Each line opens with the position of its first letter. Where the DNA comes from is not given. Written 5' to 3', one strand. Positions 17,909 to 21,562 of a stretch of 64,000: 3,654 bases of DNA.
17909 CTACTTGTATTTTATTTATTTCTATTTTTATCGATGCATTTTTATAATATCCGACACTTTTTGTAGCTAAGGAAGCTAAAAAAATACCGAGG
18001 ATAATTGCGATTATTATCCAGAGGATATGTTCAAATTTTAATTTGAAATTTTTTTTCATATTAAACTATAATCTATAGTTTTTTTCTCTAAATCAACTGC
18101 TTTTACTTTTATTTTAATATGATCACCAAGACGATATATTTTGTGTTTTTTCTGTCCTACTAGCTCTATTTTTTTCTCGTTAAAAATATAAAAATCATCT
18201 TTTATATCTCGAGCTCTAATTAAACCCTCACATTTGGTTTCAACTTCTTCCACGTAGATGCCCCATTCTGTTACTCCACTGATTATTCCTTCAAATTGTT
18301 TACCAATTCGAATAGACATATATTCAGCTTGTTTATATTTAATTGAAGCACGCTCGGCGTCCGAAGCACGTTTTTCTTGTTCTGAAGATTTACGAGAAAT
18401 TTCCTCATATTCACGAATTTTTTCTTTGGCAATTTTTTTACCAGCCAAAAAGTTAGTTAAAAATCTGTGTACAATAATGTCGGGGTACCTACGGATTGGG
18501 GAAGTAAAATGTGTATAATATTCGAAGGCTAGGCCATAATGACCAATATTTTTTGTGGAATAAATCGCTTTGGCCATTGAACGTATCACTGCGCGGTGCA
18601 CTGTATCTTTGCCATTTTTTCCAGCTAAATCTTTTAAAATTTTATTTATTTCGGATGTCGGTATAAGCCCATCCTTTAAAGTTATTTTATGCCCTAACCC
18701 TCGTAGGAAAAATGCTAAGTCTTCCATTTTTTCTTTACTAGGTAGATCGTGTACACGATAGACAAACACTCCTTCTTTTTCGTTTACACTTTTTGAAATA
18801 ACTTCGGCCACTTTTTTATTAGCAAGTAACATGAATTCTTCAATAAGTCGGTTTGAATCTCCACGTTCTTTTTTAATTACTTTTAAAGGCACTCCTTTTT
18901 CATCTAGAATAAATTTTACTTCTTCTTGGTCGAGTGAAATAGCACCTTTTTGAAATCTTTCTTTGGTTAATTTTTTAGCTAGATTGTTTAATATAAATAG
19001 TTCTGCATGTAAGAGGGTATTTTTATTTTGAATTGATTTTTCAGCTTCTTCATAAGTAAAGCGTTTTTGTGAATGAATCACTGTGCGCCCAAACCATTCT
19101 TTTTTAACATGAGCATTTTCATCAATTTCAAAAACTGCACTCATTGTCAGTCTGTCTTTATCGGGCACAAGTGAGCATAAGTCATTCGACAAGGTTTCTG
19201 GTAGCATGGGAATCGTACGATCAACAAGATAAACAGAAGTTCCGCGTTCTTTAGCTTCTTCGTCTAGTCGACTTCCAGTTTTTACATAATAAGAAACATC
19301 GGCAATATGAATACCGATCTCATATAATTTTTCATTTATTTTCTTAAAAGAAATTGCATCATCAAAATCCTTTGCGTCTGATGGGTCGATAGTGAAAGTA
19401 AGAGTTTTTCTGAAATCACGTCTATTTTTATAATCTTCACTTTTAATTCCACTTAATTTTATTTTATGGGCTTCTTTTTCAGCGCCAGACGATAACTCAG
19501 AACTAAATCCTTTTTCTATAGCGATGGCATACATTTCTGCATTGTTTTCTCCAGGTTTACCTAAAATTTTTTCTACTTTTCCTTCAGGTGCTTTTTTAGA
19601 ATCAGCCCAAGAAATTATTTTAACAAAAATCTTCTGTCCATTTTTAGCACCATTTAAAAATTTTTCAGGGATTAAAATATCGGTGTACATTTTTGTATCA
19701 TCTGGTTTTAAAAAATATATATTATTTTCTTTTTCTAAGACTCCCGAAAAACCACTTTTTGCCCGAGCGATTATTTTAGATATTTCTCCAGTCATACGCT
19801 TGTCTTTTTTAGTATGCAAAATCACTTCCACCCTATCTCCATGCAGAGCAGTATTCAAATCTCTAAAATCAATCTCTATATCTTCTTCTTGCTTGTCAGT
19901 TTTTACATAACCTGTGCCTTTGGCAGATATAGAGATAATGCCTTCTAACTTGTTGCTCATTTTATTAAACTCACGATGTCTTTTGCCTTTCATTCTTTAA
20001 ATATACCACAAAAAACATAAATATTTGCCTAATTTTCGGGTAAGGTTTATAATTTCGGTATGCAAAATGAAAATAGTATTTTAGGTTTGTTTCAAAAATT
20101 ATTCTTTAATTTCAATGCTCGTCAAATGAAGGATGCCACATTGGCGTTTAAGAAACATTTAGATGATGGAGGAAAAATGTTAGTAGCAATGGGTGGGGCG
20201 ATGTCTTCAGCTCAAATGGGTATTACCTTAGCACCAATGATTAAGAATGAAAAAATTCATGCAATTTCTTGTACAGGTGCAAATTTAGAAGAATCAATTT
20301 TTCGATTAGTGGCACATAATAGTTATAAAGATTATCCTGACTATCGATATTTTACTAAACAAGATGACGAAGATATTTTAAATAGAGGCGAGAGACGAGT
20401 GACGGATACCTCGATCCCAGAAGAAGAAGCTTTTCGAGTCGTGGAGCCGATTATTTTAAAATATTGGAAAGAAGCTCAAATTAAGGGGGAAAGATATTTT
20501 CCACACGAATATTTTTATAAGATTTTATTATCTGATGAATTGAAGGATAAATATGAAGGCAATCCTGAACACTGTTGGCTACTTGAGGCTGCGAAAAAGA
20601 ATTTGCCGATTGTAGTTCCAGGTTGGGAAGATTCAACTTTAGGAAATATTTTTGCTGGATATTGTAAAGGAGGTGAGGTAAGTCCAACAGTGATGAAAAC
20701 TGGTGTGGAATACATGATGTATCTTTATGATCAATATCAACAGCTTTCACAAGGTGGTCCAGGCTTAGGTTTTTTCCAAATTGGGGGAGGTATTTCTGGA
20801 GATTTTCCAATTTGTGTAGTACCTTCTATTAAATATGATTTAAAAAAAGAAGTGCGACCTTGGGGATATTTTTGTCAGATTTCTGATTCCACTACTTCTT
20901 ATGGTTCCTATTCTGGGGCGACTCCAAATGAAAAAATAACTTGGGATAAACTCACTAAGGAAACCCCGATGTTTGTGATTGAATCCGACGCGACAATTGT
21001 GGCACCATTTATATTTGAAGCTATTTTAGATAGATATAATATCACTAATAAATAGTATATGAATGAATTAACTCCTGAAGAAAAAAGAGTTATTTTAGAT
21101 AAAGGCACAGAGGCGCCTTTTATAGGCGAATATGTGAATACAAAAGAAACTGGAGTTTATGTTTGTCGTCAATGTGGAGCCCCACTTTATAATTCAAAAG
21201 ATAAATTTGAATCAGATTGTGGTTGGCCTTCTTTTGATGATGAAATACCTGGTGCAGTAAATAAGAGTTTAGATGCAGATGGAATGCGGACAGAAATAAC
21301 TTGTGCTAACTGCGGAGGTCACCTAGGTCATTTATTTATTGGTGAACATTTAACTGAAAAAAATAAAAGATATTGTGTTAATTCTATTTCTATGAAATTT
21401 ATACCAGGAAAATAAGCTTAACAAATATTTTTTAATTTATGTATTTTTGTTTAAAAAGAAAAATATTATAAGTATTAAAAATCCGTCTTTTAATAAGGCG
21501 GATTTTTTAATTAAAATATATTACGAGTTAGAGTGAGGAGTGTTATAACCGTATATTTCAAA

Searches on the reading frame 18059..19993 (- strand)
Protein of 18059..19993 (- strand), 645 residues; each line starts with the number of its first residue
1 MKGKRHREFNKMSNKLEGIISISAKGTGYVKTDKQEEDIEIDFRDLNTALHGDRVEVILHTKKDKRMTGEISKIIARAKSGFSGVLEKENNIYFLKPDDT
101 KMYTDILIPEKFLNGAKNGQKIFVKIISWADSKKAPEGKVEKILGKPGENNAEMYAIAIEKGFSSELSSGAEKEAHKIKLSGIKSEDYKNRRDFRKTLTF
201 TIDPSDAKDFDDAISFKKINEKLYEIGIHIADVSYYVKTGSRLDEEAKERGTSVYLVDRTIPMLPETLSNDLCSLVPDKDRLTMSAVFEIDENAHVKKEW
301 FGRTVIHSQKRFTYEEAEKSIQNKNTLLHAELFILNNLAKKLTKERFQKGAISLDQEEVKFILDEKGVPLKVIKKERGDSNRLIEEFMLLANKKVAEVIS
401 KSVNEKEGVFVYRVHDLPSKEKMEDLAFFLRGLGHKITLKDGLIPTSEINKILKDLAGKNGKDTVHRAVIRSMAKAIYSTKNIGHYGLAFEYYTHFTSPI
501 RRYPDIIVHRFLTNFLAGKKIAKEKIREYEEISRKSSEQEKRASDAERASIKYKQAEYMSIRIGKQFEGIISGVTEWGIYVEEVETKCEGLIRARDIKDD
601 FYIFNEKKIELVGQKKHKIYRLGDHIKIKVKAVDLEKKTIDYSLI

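Call 58: search_protein_families(library=pfam, proteins=[window:18059-19993:-], max_evalue=0.0001)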
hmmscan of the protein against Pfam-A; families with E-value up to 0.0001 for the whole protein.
window:18059-19993:- (645 aa): 5 families
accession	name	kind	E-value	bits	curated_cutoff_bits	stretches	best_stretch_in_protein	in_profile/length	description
PF00773.25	RNB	-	6.8e-110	367.8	29.3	1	191-517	1-325/326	RNB domain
PF17876.7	CSD2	-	6.4e-25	87.5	26.2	1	94-165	1-71/74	Cold shock domain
PF08206.17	OB_RNB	-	5.7e-18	64.8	24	2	18-74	1-58/58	Ribonuclease B OB domain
PF00575.29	S1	-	9.1e-08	32.8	22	1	562-643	3-72/74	S1 RNA binding domain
PF17849.7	OB_Dis3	-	1.1e-07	32.3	22.8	1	94-161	3-76/77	Dis3-like cold-shock domain 2 (CSD2)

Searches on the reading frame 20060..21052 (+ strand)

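Call 59: search_protein_families(library=pfam, proteins=[window:20060-21052:+], max_evalue=0.0001)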
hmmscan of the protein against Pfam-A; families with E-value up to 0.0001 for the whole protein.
window:20060-21052:+ (331 aa): 1 family
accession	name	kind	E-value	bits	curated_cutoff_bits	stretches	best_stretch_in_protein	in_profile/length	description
PF01916.23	DS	-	7.9e-34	117.7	27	1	17-320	10-286/288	Deoxyhypusine synthase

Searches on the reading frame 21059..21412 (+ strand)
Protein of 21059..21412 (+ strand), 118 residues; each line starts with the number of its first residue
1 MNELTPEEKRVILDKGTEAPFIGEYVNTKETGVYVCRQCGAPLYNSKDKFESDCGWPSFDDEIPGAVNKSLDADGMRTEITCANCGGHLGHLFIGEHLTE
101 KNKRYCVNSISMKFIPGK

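Call 59: search_protein_families(library=pfam, proteins=[window:21059-21412:+], max_evalue=0.0001)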
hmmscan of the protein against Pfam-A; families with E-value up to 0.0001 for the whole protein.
window:21059-21412:+ (118 aa): 1 family
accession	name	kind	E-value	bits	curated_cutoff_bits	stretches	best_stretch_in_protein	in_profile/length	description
PF01641.26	SelR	-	9.1e-44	148.6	24.9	1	4-116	1-116/116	SelR domain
